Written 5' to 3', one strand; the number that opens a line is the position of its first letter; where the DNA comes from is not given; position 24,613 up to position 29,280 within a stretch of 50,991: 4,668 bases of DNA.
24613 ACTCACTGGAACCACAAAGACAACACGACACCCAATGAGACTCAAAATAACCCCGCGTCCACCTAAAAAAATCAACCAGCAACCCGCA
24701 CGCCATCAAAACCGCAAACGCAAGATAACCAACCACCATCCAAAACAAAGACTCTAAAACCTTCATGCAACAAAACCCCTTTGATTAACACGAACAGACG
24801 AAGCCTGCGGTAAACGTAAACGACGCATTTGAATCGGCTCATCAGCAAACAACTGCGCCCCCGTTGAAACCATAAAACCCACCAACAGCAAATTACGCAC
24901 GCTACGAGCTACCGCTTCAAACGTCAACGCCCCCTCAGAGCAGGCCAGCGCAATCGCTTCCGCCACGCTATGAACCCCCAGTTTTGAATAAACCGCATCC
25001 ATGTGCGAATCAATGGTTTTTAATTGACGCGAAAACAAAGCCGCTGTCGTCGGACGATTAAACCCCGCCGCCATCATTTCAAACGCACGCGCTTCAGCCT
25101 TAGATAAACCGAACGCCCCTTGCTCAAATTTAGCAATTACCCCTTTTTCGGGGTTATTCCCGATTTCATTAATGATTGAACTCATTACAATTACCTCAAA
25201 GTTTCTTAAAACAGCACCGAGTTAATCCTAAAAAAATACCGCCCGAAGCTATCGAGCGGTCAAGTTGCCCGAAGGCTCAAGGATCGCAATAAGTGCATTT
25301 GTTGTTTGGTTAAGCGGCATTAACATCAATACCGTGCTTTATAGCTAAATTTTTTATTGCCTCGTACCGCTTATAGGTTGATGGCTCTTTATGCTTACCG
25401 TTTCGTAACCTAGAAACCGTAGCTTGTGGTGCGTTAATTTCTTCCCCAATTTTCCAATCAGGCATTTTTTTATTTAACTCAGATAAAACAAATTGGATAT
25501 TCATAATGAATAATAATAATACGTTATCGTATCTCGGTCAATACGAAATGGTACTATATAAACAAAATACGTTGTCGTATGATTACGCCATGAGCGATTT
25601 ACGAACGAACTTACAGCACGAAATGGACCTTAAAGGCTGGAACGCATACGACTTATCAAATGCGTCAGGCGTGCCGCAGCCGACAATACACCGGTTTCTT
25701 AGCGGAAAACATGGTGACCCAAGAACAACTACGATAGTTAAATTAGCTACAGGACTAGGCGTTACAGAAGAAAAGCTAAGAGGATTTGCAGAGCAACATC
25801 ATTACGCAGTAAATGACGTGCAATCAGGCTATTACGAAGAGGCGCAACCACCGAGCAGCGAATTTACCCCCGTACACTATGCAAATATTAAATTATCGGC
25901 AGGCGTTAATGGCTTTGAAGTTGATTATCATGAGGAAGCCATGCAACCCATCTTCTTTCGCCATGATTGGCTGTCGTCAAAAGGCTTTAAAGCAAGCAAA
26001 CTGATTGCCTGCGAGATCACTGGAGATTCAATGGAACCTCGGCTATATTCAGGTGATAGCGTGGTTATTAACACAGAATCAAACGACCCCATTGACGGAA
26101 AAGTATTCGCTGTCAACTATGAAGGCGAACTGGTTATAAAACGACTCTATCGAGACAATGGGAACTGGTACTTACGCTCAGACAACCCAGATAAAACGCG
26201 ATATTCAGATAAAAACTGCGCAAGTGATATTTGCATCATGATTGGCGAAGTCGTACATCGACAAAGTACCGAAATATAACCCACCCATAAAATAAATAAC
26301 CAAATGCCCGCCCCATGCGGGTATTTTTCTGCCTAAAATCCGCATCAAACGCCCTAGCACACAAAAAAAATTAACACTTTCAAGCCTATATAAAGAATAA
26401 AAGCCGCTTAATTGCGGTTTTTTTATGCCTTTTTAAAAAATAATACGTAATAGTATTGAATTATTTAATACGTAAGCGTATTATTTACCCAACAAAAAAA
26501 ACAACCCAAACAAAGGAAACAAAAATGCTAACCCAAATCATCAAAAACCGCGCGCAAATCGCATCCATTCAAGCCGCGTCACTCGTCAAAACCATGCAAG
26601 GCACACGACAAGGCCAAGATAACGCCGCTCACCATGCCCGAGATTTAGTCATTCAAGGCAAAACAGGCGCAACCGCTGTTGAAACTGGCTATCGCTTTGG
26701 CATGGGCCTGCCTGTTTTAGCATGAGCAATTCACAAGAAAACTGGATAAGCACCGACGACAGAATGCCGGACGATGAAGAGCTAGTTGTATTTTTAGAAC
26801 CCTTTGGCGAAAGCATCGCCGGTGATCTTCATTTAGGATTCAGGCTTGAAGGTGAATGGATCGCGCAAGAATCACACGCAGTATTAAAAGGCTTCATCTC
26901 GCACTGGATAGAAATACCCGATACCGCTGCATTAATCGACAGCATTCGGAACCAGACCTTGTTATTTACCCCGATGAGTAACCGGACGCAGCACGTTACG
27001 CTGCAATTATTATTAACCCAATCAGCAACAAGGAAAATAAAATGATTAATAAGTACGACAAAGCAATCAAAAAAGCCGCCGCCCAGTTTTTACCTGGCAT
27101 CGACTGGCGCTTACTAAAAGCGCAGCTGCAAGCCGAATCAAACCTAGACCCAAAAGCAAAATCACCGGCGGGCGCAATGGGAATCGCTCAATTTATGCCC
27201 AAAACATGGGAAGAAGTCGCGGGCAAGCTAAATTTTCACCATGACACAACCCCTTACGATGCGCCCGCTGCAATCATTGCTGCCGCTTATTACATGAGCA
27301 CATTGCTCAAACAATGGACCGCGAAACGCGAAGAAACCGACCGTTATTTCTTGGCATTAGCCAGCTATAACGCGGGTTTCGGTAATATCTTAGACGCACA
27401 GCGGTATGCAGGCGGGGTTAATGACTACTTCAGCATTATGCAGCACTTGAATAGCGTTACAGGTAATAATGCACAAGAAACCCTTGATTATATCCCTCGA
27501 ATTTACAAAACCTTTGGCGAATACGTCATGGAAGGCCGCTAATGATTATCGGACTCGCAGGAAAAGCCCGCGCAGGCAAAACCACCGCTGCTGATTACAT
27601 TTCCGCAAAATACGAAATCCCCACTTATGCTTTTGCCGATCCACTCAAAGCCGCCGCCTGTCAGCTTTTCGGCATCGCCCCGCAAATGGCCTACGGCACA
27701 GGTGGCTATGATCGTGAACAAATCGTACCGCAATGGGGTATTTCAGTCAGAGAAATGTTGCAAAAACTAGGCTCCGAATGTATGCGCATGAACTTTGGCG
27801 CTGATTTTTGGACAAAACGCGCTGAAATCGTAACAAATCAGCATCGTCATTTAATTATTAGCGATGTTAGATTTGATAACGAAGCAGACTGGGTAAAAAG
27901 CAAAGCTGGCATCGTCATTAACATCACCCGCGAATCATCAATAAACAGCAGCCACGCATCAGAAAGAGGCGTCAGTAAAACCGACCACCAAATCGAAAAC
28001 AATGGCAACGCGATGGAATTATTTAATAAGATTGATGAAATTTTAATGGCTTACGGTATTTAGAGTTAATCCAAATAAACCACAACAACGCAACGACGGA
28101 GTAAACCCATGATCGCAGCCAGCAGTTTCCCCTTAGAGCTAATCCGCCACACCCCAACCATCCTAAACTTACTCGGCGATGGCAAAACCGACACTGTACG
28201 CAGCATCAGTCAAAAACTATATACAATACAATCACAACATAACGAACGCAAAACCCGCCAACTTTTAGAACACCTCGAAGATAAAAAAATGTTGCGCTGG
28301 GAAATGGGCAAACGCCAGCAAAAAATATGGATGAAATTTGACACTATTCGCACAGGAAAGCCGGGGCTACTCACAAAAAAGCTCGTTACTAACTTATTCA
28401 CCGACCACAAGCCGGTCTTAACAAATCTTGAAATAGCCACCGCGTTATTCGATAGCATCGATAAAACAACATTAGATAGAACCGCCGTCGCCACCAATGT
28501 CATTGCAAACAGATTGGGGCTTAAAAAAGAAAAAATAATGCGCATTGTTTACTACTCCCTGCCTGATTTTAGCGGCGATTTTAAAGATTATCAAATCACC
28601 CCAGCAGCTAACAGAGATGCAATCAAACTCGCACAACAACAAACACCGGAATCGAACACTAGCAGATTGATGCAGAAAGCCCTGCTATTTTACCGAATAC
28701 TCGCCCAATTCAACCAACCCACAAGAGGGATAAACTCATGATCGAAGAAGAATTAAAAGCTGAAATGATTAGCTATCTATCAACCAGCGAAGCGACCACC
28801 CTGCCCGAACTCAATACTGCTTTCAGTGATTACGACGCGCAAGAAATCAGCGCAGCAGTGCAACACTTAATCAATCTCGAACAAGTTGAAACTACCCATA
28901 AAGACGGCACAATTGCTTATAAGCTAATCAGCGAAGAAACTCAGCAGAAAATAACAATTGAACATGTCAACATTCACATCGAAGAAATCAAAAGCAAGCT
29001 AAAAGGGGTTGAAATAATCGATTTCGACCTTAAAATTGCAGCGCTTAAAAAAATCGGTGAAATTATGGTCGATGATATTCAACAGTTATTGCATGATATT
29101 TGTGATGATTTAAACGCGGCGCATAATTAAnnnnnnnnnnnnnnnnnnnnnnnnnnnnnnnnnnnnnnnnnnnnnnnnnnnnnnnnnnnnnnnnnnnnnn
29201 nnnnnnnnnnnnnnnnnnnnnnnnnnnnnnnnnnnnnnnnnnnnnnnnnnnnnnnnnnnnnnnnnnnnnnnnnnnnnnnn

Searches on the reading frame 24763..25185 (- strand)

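Call 79: search_protein_families(library=phrogs, proteins=[window:24763-25185:-], max_evalue=0.001)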
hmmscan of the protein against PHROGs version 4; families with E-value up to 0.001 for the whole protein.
window:24763-25185:- (140 aa): 2 families
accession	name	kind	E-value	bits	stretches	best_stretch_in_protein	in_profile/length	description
phrog_10300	-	transcription regulation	2e-05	25.6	1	11-83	106-177/182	transcriptional regulator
phrog_3282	-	transcription regulation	0.00039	21.3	1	26-92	47-113/158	sigma factor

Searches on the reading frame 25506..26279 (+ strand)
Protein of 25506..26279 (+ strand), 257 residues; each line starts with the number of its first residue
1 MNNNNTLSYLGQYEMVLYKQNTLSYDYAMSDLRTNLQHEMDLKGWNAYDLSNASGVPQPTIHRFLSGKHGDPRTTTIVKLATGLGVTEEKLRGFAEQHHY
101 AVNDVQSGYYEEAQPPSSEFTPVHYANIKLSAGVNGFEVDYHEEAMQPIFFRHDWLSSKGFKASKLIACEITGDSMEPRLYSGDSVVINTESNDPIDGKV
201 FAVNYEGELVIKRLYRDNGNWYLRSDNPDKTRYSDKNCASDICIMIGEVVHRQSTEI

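Call 8: search_protein_families(library=pfam, proteins=[window:25506-26279:+], max_evalue=0.01)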
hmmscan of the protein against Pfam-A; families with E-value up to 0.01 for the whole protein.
window:25506-26279:+ (257 aa): 4 families
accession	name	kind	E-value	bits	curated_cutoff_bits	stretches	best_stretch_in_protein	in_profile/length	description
PF00717.28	Peptidase_S24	-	2.1e-20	73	23.3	1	129-250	5-116/116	Peptidase S24-like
PF01381.28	HTH_3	-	2.8e-06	27.7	23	1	41-91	6-55/55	Helix-turn-helix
PF13443.12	HTH_26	-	1.7e-05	25.4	22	1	35-88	1-54/63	Cro/C1-type HTH DNA-binding domain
PF13560.12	HTH_31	-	0.0002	22.1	27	1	43-91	13-61/64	Helix-turn-helix domain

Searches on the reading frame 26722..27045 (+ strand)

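Call 79: search_protein_families(library=phrogs, proteins=[window:26722-27045:+], max_evalue=0.001)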
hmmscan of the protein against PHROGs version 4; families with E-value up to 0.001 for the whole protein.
window:26722-27045:+ (107 aa): 1 family
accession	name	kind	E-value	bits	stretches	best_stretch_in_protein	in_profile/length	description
phrog_7704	-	unknown function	6.5e-05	23.9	1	4-67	105-167/173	-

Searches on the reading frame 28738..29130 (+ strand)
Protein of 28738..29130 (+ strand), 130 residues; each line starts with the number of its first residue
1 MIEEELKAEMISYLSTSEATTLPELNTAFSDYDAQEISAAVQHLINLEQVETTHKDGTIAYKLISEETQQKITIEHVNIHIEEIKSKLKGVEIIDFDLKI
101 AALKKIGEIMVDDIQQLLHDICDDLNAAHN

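Call 8: search_protein_families(library=pfam, proteins=[window:28738-29130:+], max_evalue=0.01)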
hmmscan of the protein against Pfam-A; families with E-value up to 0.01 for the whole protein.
window:28738-29130:+ (130 aa): 1 family
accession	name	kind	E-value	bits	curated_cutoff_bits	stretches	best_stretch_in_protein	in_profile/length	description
PF05158.18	RNA_pol_Rpc34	-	0.0003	20.8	28.4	1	4-74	13-82/332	RNA polymerase Rpc34 subunit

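Call 20: find_encoding_contigs(protein=window:28738-29130:+, flank=10000, max_places=10)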
Protein window:28738-29130:+ (130 aa): 3 contigs read that carry it; 2 places shown.
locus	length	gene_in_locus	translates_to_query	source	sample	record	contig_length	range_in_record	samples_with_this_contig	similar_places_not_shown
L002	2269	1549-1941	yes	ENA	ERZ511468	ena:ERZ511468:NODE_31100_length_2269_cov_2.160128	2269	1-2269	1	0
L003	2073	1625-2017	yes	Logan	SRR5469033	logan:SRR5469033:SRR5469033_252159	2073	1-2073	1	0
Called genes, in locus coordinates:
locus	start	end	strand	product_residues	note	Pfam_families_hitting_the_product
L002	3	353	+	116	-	?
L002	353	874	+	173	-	PF21448:DNMK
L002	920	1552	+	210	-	-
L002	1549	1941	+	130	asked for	-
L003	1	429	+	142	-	?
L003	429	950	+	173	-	PF21448:DNMK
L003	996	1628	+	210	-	-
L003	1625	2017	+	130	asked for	-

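Call 79: search_protein_families(library=phrogs, proteins=[window:28738-29130:+], max_evalue=0.001)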
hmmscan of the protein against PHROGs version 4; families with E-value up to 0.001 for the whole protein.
window:28738-29130:+ (130 aa): 1 family
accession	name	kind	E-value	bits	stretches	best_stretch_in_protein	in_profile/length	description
phrog_142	-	moron, auxiliary metabolic gene and host takeover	0.00036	21.6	1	4-79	11-89/116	Ren-like exclusion protein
